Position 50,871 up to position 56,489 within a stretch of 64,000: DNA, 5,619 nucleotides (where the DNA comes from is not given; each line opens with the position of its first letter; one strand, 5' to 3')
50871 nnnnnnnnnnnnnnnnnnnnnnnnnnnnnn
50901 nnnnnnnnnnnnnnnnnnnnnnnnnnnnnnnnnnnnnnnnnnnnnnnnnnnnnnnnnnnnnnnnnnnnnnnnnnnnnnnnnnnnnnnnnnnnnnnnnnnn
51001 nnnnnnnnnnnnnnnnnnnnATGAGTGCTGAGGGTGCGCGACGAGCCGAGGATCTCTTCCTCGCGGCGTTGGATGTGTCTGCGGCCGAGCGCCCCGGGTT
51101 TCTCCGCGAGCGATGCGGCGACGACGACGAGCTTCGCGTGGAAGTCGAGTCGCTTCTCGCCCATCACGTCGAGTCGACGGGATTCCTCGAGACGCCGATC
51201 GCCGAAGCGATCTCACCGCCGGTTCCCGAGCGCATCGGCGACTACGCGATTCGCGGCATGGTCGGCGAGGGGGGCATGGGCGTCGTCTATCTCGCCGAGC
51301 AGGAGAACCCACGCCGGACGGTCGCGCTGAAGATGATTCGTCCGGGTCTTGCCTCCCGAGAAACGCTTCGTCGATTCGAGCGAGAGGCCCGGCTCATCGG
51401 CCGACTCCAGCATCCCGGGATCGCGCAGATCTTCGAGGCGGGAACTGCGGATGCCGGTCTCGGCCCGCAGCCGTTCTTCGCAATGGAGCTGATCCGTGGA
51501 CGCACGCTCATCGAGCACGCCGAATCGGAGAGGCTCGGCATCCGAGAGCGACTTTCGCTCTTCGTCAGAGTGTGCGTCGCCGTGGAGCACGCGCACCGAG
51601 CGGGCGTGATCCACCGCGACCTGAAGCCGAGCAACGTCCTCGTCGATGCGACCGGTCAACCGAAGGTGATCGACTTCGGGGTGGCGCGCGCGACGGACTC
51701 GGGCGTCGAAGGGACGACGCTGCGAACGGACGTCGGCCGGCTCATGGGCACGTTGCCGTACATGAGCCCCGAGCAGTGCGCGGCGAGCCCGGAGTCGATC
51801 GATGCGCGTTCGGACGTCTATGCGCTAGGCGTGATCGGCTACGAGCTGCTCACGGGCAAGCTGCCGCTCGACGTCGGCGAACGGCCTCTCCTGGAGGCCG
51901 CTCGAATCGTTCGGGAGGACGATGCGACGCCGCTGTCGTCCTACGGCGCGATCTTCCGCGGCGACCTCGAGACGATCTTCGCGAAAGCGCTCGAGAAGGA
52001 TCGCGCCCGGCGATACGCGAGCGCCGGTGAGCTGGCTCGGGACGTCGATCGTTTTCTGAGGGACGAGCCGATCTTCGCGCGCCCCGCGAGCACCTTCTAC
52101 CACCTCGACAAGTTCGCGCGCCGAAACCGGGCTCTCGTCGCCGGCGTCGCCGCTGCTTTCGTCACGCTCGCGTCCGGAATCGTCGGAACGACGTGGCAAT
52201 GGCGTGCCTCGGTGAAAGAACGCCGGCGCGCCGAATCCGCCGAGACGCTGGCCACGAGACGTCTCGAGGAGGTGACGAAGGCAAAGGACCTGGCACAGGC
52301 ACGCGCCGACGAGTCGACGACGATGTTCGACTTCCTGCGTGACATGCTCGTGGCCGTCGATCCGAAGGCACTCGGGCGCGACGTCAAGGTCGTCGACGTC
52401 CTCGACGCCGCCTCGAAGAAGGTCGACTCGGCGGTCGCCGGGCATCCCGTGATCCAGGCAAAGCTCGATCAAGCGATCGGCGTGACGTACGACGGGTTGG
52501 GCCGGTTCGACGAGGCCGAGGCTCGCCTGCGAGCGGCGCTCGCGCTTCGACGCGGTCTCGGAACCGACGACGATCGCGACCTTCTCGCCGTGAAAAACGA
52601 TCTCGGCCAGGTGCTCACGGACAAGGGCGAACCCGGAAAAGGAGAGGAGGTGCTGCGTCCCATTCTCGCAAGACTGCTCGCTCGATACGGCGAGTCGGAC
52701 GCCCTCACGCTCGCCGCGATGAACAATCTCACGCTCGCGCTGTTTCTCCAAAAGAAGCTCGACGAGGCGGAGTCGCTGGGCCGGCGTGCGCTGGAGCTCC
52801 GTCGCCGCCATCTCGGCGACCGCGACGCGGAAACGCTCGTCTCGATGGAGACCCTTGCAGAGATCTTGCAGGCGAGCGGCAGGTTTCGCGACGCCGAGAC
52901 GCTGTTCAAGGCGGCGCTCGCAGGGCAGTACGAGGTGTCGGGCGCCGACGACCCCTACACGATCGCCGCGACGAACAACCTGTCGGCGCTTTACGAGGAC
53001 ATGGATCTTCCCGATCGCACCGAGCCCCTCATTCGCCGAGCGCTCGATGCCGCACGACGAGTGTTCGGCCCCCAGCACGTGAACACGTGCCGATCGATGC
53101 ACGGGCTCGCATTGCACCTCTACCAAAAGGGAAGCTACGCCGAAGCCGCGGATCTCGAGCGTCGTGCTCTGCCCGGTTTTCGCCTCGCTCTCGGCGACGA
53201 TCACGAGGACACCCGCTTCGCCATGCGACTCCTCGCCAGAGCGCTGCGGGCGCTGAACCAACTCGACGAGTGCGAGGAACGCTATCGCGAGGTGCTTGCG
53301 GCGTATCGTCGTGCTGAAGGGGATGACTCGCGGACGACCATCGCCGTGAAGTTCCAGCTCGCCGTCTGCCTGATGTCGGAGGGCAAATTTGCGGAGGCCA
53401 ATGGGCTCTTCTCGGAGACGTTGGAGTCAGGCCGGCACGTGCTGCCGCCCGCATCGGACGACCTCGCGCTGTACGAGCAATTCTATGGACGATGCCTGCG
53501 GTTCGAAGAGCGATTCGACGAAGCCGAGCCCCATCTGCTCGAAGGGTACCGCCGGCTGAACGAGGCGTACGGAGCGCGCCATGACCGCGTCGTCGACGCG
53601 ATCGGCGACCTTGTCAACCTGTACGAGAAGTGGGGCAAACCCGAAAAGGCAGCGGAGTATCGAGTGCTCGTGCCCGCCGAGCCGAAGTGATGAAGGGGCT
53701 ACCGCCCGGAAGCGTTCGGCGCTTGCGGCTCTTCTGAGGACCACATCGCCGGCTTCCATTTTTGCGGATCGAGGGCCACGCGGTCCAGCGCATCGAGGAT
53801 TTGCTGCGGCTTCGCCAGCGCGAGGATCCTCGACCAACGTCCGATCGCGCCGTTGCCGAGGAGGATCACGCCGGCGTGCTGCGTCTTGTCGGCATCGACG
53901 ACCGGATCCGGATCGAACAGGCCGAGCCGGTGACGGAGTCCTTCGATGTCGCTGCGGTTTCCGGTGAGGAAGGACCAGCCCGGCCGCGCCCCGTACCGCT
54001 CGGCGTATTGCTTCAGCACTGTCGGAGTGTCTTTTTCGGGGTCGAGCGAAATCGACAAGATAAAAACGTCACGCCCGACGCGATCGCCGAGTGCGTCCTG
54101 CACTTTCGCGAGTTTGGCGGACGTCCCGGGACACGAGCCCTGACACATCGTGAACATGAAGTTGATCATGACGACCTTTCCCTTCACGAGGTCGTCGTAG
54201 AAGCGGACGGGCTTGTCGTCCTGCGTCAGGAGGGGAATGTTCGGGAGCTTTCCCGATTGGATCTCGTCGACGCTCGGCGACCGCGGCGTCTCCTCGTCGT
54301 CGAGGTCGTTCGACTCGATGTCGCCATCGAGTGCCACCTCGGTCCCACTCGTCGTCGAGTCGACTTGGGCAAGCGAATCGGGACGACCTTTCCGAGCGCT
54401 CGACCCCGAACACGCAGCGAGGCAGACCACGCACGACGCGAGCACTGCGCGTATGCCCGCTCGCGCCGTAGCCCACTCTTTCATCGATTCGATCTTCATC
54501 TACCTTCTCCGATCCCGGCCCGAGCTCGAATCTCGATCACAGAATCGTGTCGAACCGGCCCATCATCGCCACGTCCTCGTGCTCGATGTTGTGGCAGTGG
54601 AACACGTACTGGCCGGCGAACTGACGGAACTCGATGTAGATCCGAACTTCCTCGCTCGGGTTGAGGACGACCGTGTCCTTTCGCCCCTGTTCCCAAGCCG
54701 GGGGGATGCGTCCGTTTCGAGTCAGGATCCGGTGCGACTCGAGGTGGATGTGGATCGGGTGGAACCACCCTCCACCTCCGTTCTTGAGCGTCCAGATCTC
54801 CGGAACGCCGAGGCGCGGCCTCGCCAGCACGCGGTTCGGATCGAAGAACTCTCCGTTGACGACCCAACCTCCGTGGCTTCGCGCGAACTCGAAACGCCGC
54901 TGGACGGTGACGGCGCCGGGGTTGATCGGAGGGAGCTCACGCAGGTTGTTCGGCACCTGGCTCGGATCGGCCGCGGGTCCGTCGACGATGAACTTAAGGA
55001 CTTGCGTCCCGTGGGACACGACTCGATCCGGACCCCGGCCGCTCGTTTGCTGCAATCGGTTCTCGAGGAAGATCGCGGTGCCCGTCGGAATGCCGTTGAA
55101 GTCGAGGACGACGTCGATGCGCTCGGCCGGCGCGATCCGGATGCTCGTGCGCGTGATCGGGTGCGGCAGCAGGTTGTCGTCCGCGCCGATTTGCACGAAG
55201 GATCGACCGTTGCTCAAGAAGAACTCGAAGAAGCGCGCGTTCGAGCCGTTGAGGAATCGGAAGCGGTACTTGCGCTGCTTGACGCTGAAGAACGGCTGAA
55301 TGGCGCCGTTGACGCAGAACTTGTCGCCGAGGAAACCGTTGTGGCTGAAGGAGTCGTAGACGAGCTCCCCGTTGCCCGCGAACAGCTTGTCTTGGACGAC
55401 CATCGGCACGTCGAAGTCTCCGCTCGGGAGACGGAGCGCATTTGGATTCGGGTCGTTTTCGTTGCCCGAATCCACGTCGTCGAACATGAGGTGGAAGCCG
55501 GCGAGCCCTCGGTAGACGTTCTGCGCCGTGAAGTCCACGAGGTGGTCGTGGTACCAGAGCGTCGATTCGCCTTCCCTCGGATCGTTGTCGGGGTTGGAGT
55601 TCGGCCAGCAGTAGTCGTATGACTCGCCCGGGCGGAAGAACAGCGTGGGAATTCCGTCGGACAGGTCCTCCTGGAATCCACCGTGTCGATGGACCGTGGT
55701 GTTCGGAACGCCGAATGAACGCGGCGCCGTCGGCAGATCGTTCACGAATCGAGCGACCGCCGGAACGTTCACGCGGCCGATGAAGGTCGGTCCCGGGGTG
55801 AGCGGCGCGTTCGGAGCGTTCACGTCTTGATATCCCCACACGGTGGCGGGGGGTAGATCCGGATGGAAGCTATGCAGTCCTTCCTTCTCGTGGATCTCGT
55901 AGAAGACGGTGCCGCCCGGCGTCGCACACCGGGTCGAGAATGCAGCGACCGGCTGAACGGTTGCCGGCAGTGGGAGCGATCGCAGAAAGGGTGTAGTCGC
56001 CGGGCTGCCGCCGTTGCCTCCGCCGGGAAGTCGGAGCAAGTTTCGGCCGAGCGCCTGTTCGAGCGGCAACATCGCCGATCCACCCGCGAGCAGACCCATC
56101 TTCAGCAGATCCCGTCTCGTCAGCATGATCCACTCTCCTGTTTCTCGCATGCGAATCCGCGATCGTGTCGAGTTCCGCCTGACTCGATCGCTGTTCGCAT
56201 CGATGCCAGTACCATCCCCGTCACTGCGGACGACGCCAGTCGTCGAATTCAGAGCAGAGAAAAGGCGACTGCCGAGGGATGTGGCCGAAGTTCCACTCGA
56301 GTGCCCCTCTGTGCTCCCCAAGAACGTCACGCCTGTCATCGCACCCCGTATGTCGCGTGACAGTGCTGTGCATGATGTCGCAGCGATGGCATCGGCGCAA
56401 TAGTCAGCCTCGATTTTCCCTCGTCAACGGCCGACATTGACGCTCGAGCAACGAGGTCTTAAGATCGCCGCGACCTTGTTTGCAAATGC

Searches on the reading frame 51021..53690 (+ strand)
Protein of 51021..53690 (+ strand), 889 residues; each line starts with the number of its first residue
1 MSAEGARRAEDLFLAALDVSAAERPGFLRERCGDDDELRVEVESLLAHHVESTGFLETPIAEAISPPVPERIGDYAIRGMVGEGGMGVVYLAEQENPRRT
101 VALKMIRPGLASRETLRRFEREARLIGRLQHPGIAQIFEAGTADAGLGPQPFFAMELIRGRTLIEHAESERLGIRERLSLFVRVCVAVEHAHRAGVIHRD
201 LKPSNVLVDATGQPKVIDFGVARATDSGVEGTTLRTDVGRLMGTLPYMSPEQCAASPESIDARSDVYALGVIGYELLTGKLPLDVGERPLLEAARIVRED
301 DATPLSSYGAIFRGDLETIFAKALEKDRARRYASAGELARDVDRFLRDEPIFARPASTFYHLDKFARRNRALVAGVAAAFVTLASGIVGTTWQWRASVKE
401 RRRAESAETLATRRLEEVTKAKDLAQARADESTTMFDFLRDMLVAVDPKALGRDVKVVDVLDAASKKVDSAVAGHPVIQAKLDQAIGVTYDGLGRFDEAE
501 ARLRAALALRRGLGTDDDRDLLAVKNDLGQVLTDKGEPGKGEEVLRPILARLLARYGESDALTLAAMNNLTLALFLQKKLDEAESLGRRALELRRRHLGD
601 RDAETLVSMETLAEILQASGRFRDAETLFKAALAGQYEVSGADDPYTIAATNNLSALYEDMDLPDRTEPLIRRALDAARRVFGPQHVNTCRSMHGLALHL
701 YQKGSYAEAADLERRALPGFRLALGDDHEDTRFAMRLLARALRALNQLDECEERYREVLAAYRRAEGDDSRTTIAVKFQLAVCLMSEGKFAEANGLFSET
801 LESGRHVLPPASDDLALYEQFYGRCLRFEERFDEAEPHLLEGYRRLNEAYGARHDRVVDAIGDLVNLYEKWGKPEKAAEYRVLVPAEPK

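Call 35: search_protein_families(library=pfam, proteins=[window:51021-53690:+], max_evalue=0.001)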
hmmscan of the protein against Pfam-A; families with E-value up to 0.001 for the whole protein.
window:51021-53690:+ (889 aa): 16 families
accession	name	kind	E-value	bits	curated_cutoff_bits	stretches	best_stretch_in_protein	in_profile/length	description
PF13424.12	TPR_12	-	9.1e-53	176.8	30.1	8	647-720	2-75/77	Tetratricopeptide repeat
PF00069.31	Pkinase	-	2.1e-39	135.9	31.7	1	77-284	3-198/263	Protein kinase domain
PF13374.12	TPR_10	-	2.8e-37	126.1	27.5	4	563-601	1-39/42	Tetratricopeptide repeat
PF07714.23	PK_Tyr_Ser-Thr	-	4.9e-24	85.5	23.1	1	80-283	6-205/258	Protein tyrosine and serine/threonine kinase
PF24885.1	TPR_NPHP3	-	6.8e-16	58.8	100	1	589-679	124-214/239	Nephrocystin-3 TPR domain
PF17874.7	TPR_MalT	-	4.6e-10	39.7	45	1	562-716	38-187/336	MalT-like TPR region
PF07719.23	TPR_2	-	3.9e-09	36.4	27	0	486-510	7-31/34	Tetratricopeptide repeat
PF01636.29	APH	-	1.7e-06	28.4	23.2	1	192-226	166-201/239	Phosphotransferase enzyme family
PF14559.12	TPR_19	-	2.9e-06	27.9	25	0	574-634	1-53/68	Tetratricopeptide repeat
PF03109.22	ABC1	-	3.4e-06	26.8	22.9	1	153-226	145-218/244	ABC1 atypical kinase-like domain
PF13181.12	TPR_8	-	1.2e-05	25.5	25.7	0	485-510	6-31/34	Tetratricopeptide repeat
PF00515.34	TPR_1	-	3.6e-05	23.8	27.8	0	486-509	7-30/34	Tetratricopeptide repeat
PF13176.12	TPR_7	-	8.7e-05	22.8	27.9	0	485-514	4-33/36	Tetratricopeptide repeat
PF06293.20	Kdo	-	0.00022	21.2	21.3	1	117-220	56-167/207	Lipopolysaccharide kinase (Kdo/WaaP) family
PF07720.18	TPR_3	-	0.00053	20.5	20.7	0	694-712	5-23/34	Tetratricopeptide repeat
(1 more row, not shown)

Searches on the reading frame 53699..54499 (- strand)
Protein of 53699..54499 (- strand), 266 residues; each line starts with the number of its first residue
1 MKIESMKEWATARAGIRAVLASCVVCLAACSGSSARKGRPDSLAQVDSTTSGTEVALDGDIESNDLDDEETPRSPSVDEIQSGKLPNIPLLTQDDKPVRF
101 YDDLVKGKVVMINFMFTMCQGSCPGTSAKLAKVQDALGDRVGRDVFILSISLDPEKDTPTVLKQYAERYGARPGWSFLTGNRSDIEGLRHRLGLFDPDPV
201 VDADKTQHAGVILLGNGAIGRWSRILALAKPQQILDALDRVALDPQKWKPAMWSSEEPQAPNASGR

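Call 35: search_protein_families(library=pfam, proteins=[window:53699-54499:-], max_evalue=0.001)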
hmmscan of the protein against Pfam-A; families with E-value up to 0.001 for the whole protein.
window:53699-54499:- (266 aa): 2 families
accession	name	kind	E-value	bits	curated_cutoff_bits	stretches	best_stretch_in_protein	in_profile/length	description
PF02630.20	SCO1-SenC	-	4.9e-18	65.8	22.8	1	100-195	14-106/134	SCO1/SenC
PF00578.27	AhpC-TSA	-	7.9e-05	23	26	1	84-169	4-80/124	AhpC/TSA family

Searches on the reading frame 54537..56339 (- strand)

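Call 35: search_protein_families(library=pfam, proteins=[window:54537-56339:-], max_evalue=0.001)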
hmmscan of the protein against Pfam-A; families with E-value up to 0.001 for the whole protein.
window:54537-56339:- (600 aa): 3 families
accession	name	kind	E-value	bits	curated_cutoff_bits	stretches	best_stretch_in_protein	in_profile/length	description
PF07731.20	Cu-oxidase_2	-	1.1e-18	67.7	20.4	1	484-597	14-132/137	Multicopper oxidase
PF07732.21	Cu-oxidase_3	-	2.3e-06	28.1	21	1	182-284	25-113/119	Multicopper oxidase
PF00394.28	Cu-oxidase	-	3.7e-06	27.6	21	1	314-416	35-124/157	Multicopper oxidase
